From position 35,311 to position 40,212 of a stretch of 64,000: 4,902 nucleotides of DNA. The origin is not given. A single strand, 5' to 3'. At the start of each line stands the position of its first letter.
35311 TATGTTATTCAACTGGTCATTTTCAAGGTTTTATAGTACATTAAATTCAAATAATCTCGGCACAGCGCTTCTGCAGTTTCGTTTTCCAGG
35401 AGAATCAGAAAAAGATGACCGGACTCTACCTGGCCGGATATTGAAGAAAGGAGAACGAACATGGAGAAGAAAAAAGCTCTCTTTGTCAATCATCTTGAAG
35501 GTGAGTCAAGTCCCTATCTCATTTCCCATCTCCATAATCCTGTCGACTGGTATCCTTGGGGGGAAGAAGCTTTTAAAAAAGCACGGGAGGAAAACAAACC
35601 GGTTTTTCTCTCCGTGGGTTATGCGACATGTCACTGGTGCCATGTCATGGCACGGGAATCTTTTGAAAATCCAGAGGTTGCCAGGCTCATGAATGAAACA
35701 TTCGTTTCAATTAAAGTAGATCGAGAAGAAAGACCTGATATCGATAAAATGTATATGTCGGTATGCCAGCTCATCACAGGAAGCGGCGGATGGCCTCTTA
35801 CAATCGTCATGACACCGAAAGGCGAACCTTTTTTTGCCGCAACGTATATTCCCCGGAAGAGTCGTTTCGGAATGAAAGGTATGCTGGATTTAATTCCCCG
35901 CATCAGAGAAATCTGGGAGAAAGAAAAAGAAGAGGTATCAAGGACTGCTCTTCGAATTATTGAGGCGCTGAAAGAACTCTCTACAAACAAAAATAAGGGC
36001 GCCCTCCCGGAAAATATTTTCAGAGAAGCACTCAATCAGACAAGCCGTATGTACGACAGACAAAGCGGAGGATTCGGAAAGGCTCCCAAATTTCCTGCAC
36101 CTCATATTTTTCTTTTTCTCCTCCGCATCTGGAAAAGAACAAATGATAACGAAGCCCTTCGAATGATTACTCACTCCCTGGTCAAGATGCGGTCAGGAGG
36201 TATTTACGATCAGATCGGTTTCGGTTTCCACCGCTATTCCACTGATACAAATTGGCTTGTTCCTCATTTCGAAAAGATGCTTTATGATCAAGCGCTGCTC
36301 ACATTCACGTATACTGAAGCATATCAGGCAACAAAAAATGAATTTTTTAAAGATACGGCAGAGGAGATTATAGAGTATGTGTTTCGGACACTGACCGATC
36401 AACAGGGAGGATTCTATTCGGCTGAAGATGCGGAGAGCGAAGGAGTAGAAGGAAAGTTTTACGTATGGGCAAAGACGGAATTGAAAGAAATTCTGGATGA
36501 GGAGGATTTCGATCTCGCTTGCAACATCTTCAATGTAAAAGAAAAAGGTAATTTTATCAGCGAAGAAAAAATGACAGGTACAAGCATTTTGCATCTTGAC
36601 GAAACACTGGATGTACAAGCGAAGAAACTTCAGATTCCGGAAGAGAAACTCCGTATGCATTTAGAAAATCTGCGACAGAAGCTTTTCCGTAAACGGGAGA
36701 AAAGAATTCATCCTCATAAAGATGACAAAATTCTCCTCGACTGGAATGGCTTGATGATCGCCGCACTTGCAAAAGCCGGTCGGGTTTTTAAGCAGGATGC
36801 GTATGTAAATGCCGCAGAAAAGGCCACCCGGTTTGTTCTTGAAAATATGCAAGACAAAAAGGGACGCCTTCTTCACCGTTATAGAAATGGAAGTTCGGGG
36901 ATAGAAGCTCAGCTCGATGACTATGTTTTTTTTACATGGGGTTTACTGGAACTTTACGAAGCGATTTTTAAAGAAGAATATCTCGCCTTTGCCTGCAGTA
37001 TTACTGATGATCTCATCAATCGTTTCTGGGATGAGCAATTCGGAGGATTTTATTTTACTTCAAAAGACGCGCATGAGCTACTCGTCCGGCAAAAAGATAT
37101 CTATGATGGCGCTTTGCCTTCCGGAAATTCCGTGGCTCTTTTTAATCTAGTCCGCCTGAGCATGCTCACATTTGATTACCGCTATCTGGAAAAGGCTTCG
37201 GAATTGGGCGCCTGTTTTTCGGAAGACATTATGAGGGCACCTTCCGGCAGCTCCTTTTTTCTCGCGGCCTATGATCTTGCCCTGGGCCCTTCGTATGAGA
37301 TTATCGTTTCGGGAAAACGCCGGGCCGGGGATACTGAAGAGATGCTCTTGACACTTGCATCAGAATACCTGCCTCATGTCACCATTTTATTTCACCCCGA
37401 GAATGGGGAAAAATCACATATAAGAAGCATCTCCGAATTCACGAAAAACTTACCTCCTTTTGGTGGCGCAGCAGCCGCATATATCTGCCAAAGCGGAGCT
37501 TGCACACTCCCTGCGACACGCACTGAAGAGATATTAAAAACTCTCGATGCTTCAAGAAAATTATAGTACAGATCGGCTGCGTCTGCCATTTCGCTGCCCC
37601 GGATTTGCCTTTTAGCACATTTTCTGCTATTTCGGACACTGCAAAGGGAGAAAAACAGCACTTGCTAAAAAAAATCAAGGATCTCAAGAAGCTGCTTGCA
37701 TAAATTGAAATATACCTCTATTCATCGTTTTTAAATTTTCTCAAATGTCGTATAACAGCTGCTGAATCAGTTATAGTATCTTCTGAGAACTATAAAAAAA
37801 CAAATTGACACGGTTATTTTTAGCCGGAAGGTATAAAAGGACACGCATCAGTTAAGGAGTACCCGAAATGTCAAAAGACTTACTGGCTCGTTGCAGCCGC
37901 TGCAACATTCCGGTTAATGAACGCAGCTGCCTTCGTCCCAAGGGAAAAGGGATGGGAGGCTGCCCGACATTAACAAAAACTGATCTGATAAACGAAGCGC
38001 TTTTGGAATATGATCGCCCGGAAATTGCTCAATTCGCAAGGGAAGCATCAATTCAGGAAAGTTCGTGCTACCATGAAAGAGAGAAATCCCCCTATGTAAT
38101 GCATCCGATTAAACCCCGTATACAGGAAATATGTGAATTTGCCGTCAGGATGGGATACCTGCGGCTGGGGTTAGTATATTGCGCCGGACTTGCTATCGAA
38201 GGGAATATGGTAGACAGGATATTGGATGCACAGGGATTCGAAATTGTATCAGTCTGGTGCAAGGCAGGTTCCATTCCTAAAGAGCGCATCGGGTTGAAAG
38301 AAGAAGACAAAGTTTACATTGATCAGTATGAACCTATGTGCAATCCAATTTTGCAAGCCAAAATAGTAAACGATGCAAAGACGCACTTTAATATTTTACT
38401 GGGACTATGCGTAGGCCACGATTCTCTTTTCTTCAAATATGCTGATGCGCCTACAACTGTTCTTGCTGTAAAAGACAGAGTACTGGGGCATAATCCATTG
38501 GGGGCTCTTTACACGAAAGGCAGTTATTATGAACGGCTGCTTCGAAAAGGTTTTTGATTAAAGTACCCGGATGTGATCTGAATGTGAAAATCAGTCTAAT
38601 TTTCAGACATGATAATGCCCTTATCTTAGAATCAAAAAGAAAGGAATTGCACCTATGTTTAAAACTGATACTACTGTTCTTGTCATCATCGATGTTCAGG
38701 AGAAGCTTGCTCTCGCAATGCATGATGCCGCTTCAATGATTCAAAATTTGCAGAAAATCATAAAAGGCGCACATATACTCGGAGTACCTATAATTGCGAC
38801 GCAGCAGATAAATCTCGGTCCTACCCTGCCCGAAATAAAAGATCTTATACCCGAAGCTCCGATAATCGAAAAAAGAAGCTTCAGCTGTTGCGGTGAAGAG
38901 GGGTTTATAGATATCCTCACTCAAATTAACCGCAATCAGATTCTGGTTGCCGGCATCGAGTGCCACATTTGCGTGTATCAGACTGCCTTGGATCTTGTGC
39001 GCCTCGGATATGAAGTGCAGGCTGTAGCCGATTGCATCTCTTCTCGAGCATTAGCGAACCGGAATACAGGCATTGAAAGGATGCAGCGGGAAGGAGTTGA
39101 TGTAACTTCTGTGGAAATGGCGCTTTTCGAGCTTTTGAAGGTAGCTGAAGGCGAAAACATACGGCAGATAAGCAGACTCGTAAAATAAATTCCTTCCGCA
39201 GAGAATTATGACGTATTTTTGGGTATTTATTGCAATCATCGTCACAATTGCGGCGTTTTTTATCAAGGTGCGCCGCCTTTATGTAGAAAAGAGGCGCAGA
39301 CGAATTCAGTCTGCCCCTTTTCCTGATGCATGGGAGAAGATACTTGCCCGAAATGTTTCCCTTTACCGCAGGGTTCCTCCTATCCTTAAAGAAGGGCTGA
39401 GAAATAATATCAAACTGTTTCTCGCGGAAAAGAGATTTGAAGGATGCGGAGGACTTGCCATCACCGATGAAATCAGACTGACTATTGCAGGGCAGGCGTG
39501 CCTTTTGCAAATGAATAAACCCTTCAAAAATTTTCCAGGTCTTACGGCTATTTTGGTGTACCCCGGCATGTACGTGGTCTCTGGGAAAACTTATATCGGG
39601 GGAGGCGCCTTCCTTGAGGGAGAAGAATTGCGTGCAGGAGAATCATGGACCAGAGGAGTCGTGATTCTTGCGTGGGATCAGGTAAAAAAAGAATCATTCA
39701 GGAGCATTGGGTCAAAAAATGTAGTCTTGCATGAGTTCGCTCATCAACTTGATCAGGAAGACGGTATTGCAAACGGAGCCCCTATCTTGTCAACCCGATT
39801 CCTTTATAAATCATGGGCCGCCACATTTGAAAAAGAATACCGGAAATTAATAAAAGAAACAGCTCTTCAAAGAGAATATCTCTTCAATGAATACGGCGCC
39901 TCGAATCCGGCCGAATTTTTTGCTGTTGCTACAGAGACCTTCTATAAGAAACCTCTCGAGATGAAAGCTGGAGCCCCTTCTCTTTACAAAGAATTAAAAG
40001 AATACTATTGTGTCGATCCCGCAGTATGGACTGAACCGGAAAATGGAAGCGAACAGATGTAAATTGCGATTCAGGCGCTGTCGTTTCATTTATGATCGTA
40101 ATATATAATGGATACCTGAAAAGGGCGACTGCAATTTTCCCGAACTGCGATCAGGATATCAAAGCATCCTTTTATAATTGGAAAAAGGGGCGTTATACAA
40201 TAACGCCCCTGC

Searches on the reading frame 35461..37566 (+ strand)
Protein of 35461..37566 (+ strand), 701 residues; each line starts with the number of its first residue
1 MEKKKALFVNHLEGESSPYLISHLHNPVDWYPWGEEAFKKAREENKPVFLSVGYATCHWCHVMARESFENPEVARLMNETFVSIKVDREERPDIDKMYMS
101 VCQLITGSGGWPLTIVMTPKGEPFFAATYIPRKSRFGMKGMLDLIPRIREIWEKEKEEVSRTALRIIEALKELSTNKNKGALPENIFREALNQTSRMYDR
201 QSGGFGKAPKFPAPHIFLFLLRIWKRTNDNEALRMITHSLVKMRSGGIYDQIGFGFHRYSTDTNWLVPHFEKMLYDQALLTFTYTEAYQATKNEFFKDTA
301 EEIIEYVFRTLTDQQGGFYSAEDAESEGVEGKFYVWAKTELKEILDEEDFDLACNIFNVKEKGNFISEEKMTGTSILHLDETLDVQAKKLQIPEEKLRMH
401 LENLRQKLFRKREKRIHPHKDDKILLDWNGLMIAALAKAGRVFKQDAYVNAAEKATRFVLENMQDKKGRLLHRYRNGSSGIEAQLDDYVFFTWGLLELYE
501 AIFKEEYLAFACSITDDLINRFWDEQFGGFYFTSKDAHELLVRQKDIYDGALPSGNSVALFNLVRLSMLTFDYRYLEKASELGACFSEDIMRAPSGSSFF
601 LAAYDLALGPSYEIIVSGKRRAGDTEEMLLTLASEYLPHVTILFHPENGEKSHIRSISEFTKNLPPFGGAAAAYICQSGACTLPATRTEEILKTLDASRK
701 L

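Call 5: search_protein_families(library=pfam, proteins=[window:35461-37566:+])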
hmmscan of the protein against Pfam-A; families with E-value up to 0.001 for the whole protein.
window:35461-37566:+ (701 aa): 4 families
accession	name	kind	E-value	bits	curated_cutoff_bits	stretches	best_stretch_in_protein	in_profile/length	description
PF03190.21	Thioredox_DsbH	-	8e-76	254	27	1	10-170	2-162/163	Protein of unknown function, DUF255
PF13899.12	Thioredoxin_7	-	3.8e-11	43.4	27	1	29-93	1-65/83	Thioredoxin-like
PF06917.19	Pectate_lyase_2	-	1.8e-06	27.4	26.6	0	437-469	42-74/491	Periplasmic pectate lyase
PF07470.19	Glyco_hydro_88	-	0.00033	20.2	26.6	0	220-321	38-121/352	Glycosyl Hydrolase Family 88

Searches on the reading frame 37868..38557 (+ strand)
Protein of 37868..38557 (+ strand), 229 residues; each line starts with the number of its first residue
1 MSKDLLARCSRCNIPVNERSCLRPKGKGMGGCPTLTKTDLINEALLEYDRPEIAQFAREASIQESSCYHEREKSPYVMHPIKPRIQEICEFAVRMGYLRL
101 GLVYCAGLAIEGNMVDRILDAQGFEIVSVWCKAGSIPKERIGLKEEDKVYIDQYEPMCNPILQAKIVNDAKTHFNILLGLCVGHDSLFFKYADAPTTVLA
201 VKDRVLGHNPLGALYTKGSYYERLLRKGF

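Call 5: search_protein_families(library=pfam, proteins=[window:37868-38557:+])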
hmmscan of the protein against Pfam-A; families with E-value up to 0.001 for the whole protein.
window:37868-38557:+ (229 aa): 1 family
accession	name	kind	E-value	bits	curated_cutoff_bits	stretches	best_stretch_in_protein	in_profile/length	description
PF08901.16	DUF1847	-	1.6e-53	180.9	25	1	32-199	1-157/157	Protein of unknown function (DUF1847)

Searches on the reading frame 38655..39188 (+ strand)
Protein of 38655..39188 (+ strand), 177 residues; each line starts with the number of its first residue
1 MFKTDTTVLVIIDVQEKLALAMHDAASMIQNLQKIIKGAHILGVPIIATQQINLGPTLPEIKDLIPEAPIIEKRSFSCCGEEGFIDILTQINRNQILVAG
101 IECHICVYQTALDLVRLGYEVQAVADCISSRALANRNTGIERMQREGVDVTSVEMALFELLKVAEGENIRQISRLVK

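Call 5: search_protein_families(library=pfam, proteins=[window:38655-39188:+])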
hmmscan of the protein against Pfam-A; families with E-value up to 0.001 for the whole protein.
window:38655-39188:+ (177 aa): 1 family
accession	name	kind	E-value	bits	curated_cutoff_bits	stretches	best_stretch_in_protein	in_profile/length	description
PF00857.26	Isochorismatase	-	2.2e-34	119.5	27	1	7-154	1-174/175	Isochorismatase domain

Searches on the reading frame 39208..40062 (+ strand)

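Call 5: search_protein_families(library=pfam, proteins=[window:39208-40062:+])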
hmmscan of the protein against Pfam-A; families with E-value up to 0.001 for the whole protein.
window:39208-40062:+ (284 aa): 2 families
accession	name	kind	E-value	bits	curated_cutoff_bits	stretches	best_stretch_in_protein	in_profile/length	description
PF06167.18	Peptidase_M90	-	1.8e-78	263.9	26.2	1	28-267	4-242/243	Glucose-regulated metallo-peptidase M90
PF07737.17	ATLF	-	1.1e-05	25.7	27.4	1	162-263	103-190/193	Anthrax toxin lethal factor, N- and C-terminal domain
